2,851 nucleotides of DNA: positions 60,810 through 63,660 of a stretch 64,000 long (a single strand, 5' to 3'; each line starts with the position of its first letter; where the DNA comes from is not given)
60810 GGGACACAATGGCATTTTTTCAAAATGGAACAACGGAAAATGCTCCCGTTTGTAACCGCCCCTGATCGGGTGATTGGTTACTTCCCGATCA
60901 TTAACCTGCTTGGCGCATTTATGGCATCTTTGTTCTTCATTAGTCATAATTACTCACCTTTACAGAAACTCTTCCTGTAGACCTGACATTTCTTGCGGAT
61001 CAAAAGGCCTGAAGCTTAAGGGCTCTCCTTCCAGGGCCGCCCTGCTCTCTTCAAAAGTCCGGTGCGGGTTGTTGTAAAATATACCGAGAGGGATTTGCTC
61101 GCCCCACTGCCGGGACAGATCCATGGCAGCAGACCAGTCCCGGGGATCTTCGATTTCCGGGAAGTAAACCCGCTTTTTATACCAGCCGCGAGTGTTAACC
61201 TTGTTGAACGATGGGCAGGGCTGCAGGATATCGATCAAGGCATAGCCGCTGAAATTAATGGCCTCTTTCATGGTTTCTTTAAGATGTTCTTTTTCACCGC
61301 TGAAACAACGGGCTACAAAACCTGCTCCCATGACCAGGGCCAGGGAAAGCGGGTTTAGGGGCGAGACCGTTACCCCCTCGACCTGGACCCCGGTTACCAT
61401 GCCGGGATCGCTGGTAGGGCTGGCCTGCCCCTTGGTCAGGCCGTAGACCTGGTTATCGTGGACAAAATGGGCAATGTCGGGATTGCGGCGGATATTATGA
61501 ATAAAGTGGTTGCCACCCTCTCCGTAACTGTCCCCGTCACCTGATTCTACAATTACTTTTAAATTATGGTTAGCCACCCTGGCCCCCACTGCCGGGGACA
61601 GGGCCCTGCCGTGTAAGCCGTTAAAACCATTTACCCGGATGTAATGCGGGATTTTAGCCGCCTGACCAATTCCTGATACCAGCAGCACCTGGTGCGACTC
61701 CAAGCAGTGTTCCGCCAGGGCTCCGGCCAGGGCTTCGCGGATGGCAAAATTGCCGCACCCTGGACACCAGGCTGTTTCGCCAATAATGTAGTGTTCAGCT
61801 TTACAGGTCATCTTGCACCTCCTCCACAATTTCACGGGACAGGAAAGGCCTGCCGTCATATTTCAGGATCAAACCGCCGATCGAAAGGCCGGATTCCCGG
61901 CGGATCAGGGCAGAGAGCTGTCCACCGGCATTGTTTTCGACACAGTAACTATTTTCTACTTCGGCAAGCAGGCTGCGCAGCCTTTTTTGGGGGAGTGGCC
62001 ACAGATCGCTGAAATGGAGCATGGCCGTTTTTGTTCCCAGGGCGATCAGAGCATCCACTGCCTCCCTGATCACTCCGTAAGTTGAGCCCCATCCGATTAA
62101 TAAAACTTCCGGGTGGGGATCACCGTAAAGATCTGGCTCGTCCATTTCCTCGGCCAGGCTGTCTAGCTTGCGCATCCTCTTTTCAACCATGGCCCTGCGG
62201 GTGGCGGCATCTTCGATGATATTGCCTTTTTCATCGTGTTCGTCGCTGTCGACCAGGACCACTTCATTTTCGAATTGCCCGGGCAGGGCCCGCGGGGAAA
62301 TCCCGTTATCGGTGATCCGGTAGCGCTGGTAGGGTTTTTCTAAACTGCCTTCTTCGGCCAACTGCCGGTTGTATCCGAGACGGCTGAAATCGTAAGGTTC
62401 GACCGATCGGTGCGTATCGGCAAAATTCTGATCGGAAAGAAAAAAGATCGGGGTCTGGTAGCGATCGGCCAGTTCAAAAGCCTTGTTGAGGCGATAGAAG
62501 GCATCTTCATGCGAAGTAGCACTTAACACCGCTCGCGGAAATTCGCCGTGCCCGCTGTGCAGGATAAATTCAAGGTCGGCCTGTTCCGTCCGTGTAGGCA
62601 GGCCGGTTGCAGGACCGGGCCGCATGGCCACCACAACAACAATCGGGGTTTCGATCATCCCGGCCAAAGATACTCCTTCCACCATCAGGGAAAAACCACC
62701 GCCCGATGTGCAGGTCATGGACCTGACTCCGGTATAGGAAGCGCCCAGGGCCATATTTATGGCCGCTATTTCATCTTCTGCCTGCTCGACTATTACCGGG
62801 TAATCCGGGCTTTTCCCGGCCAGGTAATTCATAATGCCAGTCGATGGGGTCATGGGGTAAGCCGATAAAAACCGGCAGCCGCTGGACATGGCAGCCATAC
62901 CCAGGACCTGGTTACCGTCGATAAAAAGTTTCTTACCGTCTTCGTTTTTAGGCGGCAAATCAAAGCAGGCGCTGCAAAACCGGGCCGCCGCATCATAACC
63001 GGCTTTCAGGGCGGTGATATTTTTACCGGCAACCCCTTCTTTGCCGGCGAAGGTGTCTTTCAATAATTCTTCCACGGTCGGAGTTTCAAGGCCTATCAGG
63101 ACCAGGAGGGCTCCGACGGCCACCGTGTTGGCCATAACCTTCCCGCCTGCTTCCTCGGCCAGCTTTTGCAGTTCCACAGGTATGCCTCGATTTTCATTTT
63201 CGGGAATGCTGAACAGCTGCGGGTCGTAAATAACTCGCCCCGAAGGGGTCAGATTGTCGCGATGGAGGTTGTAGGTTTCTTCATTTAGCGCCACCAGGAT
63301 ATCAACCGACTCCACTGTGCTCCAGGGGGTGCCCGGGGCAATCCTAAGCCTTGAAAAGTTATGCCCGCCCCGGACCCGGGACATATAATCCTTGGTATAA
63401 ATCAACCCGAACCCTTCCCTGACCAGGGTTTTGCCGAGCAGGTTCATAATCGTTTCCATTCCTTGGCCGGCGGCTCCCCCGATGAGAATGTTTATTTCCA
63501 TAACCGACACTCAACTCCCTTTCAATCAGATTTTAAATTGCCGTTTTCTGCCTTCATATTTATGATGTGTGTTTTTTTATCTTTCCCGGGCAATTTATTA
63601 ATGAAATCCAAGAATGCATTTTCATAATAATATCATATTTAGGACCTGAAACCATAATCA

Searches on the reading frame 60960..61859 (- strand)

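Call 24: search_protein_families(library=ncbifam, max_evalue=1e-8, proteins=[window:60960-61859:-])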
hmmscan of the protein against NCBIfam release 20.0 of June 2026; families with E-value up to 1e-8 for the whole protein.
window:60960-61859:- (299 aa): 5 families
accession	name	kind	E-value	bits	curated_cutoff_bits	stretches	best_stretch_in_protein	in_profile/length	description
NF008821.0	PRK11869.1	equivalog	3.4e-106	354.3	438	1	23-279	11-263/286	2-oxoacid ferredoxin oxidoreductase subunit beta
TIGR02177.1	PorB_KorB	subfamily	7.5e-103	343.9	261.9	1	30-277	2-260/286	2-oxoacid:acceptor oxidoreductase, beta subunit, pyruvate/2-ketoisovalerate family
NF008820.0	PRK11866.1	equivalog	8.9e-92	307.5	402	1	28-295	14-284/287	2-oxoacid ferredoxin oxidoreductase subunit beta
NF041171.1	Oxoac_fdxbeta_Archa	equivalog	6.6e-81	271.8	423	1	30-273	4-259/296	2-oxoacid:ferredoxin oxidoreductase subunit beta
NF007207.0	PRK09628.1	equivalog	2.7e-41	142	364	1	29-215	16-202/277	2-oxoglutarate ferredoxin oxidoreductase subunit beta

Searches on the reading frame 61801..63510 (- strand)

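Call 23: search_protein_families(library=ncbifam, max_evalue=0.00001, proteins=[window:61801-63510:-])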
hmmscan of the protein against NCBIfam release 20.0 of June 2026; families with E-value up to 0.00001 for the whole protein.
window:61801-63510:- (569 aa): 19 families
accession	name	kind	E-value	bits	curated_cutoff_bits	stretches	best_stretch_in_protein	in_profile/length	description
TIGR03710.1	OAFO_sf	subfamily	4e-200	666.1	482.75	1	6-565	2-561/561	2-oxoacid:acceptor oxidoreductase subunit alpha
NF041170.1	Oxoac_fdxalpha_Archa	equivalog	1.9e-139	465.9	800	2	125-566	167-620/636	2-oxoacid:ferredoxin oxidoreductase subunit alpha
NF006412.0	PRK08659.1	equivalog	8.8e-74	249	411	1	193-567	4-375/378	2-oxoacid:acceptor oxidoreductase subunit alpha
NF007206.0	PRK09627.1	equivalog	2.1e-65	221.1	579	1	195-567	4-374/375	2-oxoglutarate synthase subunit alpha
NF005507.0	PRK07119.1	subfamily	4.5e-50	170.4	399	1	193-532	3-311/352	3-methyl-2-oxobutanoate dehydrogenase subunit VorB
TIGR03336.1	IOR_alpha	equivalog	3.2e-17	62.1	650.9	1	194-368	2-170/595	indolepyruvate ferredoxin oxidoreductase subunit alpha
NF040682.1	PorA_Arch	equivalog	5.1e-17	61.9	550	1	197-297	6-108/387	pyruvate synthase subunit PorA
NF006211.0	PRK08338.1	equivalog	1.5e-14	53.9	239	1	8-175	3-168/170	2-oxoacid:ferredoxin oxidoreductase subunit gamma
NF007201.0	PRK09622.1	equivalog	9.9e-14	51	590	1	197-321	13-138/405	2-oxoacid:ferredoxin oxidoreductase subunit alpha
NF006232.0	PRK08366.1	equivalog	1.7e-12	46.7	646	1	195-296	8-111/394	2-ketoisovalerate ferredoxin oxidoreductase subunit alpha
NF006233.0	PRK08367.1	equivalog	2.8e-12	46.2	625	1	197-297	7-109/394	pyruvate ferredoxin oxidoreductase subunit alpha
NF006323.0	PRK08537.1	equivalog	2e-11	43.6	235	1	6-175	3-178/181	2-oxoacid:ferredoxin oxidoreductase subunit gamma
NF004916.0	PRK06274.1-2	equivalog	3e-11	43.8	227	1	7-175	4-176/178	indolepyruvate oxidoreductase subunit beta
NF005324.0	PRK06853.1-4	equivalog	8.2e-10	38.9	222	1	4-177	1-191/196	indolepyruvate oxidoreductase subunit beta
NF045764.1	PhenlGlyoxDHPadG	equivalog_domain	1.2e-09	37.2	700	1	194-297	2-107/398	NADH-dependent phenylglyoxylate dehydrogenase subunit alpha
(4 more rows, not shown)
